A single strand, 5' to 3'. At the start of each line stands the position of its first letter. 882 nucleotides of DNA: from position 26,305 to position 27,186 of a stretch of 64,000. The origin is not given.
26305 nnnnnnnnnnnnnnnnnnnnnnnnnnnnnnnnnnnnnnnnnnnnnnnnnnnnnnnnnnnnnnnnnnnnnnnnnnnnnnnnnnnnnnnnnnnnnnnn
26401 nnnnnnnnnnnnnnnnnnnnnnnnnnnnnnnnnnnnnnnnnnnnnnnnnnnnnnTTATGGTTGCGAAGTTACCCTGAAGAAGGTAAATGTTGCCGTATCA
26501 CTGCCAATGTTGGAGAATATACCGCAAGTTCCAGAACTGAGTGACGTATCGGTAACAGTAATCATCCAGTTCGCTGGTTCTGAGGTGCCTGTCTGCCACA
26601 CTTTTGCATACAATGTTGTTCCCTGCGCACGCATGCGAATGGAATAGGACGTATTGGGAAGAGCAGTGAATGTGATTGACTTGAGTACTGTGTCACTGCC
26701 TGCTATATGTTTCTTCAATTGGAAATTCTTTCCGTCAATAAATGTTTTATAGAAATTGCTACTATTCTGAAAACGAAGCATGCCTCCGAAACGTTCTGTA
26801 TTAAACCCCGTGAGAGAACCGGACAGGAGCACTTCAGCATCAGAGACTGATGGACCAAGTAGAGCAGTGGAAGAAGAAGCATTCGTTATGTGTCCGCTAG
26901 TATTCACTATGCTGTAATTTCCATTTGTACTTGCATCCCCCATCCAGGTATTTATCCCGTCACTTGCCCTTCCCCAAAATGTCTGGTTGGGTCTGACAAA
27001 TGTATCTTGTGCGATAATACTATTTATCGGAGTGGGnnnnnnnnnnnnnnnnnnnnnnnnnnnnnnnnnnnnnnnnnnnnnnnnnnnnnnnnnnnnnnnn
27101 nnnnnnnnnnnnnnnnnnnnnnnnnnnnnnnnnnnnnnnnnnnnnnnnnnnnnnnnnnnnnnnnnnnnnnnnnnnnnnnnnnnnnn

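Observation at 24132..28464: Accessory insertion in the ribosomal super-operon between infA and map: secreted phospholipase-C-like phosphoesterase, small anchored protein and acyltransferase operon, plus a SemiSWEET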

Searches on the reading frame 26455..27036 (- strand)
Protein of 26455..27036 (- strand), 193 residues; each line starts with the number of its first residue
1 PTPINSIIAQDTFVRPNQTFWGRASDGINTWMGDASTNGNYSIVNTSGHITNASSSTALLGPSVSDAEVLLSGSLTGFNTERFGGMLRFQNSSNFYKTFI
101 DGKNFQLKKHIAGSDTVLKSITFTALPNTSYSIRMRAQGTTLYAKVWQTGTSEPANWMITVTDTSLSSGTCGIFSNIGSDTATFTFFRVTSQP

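Call 29: search_protein_families(library=ncbifam, proteins=[window:26455-27036:-], max_evalue=0.01)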
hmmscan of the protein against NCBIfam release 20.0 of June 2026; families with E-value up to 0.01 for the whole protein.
window:26455-27036:- (193 aa): 0 families

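Call 30: search_protein_representatives(protein=window:26455-27036:-)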
Query: 193 residues. Proteins with E-value up to 0.001 (for the whole library): 2623; up to 1e-10: 657; up to 1e-30: 147. The best 150 are listed.
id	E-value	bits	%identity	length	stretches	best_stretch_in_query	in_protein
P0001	1.3e-120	416.1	100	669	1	1-193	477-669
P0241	1.8e-111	386.2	44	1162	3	6-189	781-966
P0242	1.4e-110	383.4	43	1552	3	7-189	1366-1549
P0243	7.3e-109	377.7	41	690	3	5-188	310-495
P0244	2.5e-96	336.9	49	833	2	1-191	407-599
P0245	9.6e-93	325.2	48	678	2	1-191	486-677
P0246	1.8e-90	317.8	77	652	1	1-192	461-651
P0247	2.0e-81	288.3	45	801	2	6-189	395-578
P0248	1.0e-79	282.7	45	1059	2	1-188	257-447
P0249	5.6e-69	247.8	46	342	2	5-187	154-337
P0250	4.7e-68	244.8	36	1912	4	5-182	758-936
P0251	1.3e-55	204.2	37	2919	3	6-185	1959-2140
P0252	2.1e-53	197.0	36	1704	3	7-187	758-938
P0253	3.8e-53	196.2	36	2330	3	6-184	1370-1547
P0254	2.3e-52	193.7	36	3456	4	7-190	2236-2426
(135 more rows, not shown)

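Call 32: search_protein_families(library=pfam, alignment_id=A1, max_evalue=0.001)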
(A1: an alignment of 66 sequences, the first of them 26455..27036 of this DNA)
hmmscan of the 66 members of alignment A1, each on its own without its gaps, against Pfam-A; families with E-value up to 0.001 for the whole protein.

A. member 1, window:26455-27036:- (193 aa): 0 families

B. families by the number of members that match (of 66 scanned): 29 families (the first 25 are shown)
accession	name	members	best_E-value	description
PF00069.31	Pkinase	4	2.3e-49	Protein kinase domain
PF07714.23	PK_Tyr_Ser-Thr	4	4.6e-38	Protein tyrosine and serine/threonine kinase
PF24684.1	Vgb_lyase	4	3.5e-36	Virginiamycin B lyase family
PF13360.13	PQQ_2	4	3e-19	Outer membrane protein assembly factor BamB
PF13570.13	Beta-prop_ACSF4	4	1.9e-15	Beta-alanine-activating enzyme, beta-propeller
PF01011.28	PQQ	4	2.1e-12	Glucose/ethanol/alcohol dehydrogenase, beta-propeller domain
PF13676.11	TIR_2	4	3.1e-07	TIR domain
PF08450.18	SGL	4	4.1e-07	SMP-30/Gluconolactonase/LRE-like region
PF17996.7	CE2_N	3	7.9e-09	Carbohydrate esterase 2 N-terminal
PF01436.27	NHL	3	5.4e-07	NHL repeat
PF01229.23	Glyco_hydro_39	3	1.3e-06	Glycosyl hydrolases family 39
PF00150.24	Cellulase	2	1.3e-29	Cellulase (glycosyl hydrolase family 5)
PF04185.19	Phosphoesterase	2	1.4e-18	Phosphoesterase family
PF16499.11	Melibiase_2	1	9.8e-70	Alpha galactosidase A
PF09286.16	Pro-kuma_activ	1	2.8e-34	Pro-kumamolisin, activation domain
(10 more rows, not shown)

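Call 41: predict_structure(alignment_id=A1)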
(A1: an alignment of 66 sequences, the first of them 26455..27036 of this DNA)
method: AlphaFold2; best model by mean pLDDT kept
length: 193 residues; sequences in the alignment: 66
mean_pLDDT: 97.2   pTM: 0.91
mean pLDDT of the five models: 97.2, 97.2, 97.2, 97.0, 96.6
residues with pLDDT >= 90: 187; 70-90: 4; 50-70: 2; < 50: 0
segments of 3 or more residues with pLDDT < 50: none
pLDDT, mean of each block of 10 residues (from residue 1): 87 98 98 97 98 95 98 97 98 98 98 98 98 98 99 98 98 97 98 95
secondary structure, 60 per line:
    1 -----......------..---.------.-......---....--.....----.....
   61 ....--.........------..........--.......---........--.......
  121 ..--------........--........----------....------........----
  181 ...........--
elements in order: E6-11 H34-37 E41-44 E47-51 E56-64 E67-75 E82-91 E94-100 E104-111 E114-122 E131-138 E141-148 E159-162 E169-176 E181-191

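Call 44: fold_search(model_id=the predicted structure, library=pdb)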
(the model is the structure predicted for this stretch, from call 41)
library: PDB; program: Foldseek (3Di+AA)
matches with E <= 10: 1825; with E <= 0.001: 371
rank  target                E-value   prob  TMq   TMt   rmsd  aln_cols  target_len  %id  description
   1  4b1m_A                1.1e-08  1.00  0.66  0.77   2.4       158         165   18  CARBOHYDRATE BINDING MODULE CBM66 FROM BACILLUS SUBTILIS (released 2012-12-12)
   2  4b1m_B                1.8e-08  1.00  0.66  0.77   2.4       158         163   18  CARBOHYDRATE BINDING MODULE CBM66 FROM BACILLUS SUBTILIS (released 2012-12-12)
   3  4b1m_C                1.8e-08  1.00  0.66  0.78   2.5       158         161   18  CARBOHYDRATE BINDING MODULE CBM66 FROM BACILLUS SUBTILIS (released 2012-12-12)
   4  4azz_A                2.5e-08  1.00  0.66  0.76   2.4       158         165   18  Carbohydrate binding module CBM66 from Bacillus subtilis (released 2012-07-25)
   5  4b1l                  8.9e-08  1.00  0.62  0.73   2.5       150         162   18  CARBOHYDRATE BINDING MODULE CBM66 FROM BACILLUS SUBTILIS (released 2012-12-12)
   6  5z5d                  3.5e-07  1.00  0.63  0.27   5.5       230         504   13  Crystal structure of a thermostable glycoside hydrolase family 43 {beta}-1,4-xylosidase from Geobacillus thermoleovorans (released 2018-04-25)
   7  1yrz_A                4.1e-07  1.00  0.69  0.28   3.7       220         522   13  Crystal structure of xylan beta-1,4-xylosidase from Bacillus Halodurans C-125 (released 2005-02-22)
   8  1gv9                  5.1e-07  1.00  0.62  0.55   5.9       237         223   13  p58/ERGIC-53 (released 2002-02-28)
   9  8jp4_A                5.4e-07  1.00  0.62  0.40   6.0       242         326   13  Cryo-EM structure of the head region of full-length ERGIC-53 with MCFD2 (form A) (released 2024-04-17)
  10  6ms3_A                6.0e-07  1.00  0.67  0.28   4.2       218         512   12  Crystal structure of the GH43 protein BlXynB mutant (K247S) from Bacillus licheniformis (released 2019-04-17)
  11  6ms3_B                6.7e-07  1.00  0.66  0.28   4.3       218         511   12  Crystal structure of the GH43 protein BlXynB mutant (K247S) from Bacillus licheniformis (released 2019-04-17)
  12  3whu_A                7.8e-07  1.00  0.61  0.53   5.3       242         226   11  Crystal structure of ERGIC-53/MCFD2, Calcium/Man2-bound form (released 2014-01-15)
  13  2exi_A                8.7e-07  1.00  0.62  0.25   6.2       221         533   13  Structure of the family43 beta-Xylosidase D15G mutant from geobacillus stearothermophilus (released 2006-04-04)
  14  5jow_A                9.1e-07  1.00  0.64  0.28   5.2       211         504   14  Bacteroides ovatus Xyloglucan PUL GH43A (released 2016-08-10)
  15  4ygb_A                9.6e-07  1.00  0.62  0.62   5.6       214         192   13  Crystal structure of ERGIC-53/MCFD2, monoclinic calcium-free form (released 2016-04-06)
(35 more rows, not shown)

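Call 61: search_protein_families(library=pfam, proteins=[window:26455-27036:-], max_evalue=10)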
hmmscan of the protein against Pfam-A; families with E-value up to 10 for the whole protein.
window:26455-27036:- (193 aa): 0 families
